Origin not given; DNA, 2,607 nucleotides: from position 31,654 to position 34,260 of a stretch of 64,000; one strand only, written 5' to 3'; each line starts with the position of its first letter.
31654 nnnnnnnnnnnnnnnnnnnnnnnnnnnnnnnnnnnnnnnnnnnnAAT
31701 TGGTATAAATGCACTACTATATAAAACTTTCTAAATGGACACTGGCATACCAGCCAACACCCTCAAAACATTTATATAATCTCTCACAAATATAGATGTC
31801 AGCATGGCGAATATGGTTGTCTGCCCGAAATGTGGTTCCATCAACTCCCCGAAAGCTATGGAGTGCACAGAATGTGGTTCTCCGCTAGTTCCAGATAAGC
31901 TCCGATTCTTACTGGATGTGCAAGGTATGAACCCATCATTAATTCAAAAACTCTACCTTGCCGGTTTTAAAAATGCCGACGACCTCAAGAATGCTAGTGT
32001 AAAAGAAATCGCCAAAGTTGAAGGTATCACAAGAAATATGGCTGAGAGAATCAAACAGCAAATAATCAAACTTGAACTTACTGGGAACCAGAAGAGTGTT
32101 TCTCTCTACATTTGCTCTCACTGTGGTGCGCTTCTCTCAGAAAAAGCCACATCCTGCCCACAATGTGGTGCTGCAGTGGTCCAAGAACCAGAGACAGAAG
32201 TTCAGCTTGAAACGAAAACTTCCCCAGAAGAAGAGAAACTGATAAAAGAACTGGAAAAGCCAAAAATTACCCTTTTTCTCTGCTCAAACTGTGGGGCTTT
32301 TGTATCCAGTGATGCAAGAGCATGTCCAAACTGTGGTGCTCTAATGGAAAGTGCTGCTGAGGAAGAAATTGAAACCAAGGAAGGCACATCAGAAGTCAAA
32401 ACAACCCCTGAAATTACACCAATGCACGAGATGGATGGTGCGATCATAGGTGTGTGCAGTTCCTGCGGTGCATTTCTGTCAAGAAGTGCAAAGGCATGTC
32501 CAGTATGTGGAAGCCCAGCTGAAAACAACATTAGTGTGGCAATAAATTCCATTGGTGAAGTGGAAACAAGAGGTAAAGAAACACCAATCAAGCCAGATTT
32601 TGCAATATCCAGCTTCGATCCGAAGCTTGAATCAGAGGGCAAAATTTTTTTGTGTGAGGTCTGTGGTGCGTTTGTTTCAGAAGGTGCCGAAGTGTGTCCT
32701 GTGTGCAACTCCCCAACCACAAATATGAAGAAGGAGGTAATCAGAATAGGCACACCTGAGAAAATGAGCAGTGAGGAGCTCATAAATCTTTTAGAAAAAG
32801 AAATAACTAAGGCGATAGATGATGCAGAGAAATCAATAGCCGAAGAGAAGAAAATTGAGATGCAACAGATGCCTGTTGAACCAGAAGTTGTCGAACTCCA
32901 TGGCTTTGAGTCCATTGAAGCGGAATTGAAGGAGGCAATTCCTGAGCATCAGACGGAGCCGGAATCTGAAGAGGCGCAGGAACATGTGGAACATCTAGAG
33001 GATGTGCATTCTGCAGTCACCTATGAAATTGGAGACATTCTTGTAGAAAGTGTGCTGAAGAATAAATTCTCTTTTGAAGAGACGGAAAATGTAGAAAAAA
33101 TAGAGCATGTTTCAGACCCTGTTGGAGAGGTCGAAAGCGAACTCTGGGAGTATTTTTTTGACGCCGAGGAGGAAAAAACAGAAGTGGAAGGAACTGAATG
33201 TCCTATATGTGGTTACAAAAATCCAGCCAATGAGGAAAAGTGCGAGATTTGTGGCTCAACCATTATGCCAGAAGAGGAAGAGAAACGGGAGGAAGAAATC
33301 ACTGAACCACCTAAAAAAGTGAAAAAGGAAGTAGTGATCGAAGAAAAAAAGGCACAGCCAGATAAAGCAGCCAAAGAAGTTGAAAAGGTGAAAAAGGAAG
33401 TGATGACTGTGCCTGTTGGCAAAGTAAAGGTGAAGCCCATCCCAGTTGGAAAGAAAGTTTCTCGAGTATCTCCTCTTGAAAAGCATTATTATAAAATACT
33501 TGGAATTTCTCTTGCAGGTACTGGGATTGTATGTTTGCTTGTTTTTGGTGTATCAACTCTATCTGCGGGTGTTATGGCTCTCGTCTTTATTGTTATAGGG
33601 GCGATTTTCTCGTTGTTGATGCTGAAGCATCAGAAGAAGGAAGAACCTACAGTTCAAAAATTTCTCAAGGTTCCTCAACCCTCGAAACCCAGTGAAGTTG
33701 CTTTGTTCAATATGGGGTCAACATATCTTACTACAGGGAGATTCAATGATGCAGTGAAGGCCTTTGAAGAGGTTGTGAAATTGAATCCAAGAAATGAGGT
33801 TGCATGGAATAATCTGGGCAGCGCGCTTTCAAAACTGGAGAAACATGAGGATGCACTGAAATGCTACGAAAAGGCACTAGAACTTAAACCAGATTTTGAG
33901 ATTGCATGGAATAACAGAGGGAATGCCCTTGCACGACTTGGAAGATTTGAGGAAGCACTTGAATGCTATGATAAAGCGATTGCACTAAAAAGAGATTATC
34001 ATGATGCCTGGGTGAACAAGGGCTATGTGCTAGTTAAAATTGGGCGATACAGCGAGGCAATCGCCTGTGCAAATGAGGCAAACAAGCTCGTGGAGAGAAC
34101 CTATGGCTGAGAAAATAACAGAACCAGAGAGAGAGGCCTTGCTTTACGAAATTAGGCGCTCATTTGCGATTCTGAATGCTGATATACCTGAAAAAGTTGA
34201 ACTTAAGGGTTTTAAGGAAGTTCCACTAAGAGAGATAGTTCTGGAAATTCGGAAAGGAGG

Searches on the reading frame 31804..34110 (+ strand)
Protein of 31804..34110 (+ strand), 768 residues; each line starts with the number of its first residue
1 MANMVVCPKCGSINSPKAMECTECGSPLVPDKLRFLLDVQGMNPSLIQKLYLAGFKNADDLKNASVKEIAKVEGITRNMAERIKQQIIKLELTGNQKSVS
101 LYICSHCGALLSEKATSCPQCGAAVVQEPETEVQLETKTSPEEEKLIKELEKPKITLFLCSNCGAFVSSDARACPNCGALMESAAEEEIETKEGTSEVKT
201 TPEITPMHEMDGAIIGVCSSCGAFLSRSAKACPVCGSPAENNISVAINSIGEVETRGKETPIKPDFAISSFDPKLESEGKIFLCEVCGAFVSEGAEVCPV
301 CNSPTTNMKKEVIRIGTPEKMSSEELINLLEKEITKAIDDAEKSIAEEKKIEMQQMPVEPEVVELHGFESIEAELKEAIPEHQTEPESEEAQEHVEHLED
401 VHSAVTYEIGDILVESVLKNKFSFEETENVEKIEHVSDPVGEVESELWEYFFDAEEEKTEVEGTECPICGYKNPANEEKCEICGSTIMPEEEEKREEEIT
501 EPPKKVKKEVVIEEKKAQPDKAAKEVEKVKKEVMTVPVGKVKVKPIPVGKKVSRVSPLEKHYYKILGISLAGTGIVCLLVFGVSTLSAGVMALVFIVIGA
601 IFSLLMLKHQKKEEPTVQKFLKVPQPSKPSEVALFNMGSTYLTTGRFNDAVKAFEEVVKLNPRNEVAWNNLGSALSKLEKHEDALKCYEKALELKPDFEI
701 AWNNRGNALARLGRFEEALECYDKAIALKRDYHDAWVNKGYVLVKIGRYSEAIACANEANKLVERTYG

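Call 73: search_protein_families(library=pfam, proteins=[window:31804-34110:+], max_evalue=0.00001)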
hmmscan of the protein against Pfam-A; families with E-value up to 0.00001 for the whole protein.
window:31804-34110:+ (768 aa): 26 families (the best 25 are shown)
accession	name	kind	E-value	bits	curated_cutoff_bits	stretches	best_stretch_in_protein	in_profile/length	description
PF00515.34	TPR_1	-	2.2e-38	128.9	27.8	3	667-698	3-34/34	Tetratricopeptide repeat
PF07719.23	TPR_2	-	8.7e-31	103.9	27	3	701-731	3-33/34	Tetratricopeptide repeat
PF13181.12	TPR_8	-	1.1e-30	103.6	25.7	2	667-697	3-33/34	Tetratricopeptide repeat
PF13414.12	TPR_11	-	3e-26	91.2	26.8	2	706-747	1-42/42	TPR repeat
PF13432.12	TPR_16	-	3.1e-26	91.9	32.7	3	671-729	3-61/65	Tetratricopeptide repeat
PF13240.11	Zn_Ribbon_1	-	3.4e-23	81.1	25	0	104-124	2-22/23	zinc-ribbon domain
PF13431.12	TPR_17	-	1.3e-22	78.6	24.4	1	687-720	1-34/34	Tetratricopeptide repeat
PF13248.11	Zn_ribbon_3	-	3.1e-22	77.7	27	1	160-180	5-25/26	zinc-ribbon domain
PF13424.12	TPR_12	-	8.7e-21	74.3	30.1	1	699-759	3-71/77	Tetratricopeptide repeat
PF12773.13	DZR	-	7.6e-19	68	27.3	2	160-236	1-45/45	Double zinc ribbon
PF13428.12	TPR_14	-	1.3e-16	59.9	23.5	0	701-740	3-42/44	Tetratricopeptide repeat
PF13176.12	TPR_7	-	1.4e-16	59.5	27.9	0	667-698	1-32/36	Tetratricopeptide repeat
PF14559.12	TPR_19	-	3.5e-13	50.1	25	1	644-699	4-59/68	Tetratricopeptide repeat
PF13374.12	TPR_10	-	4e-13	49.4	27.5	0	703-730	6-33/42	Tetratricopeptide repeat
PF01239.28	PPTA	-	8.7e-11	41.3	29.5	0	682-711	2-31/32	Protein prenyltransferase alpha subunit repeat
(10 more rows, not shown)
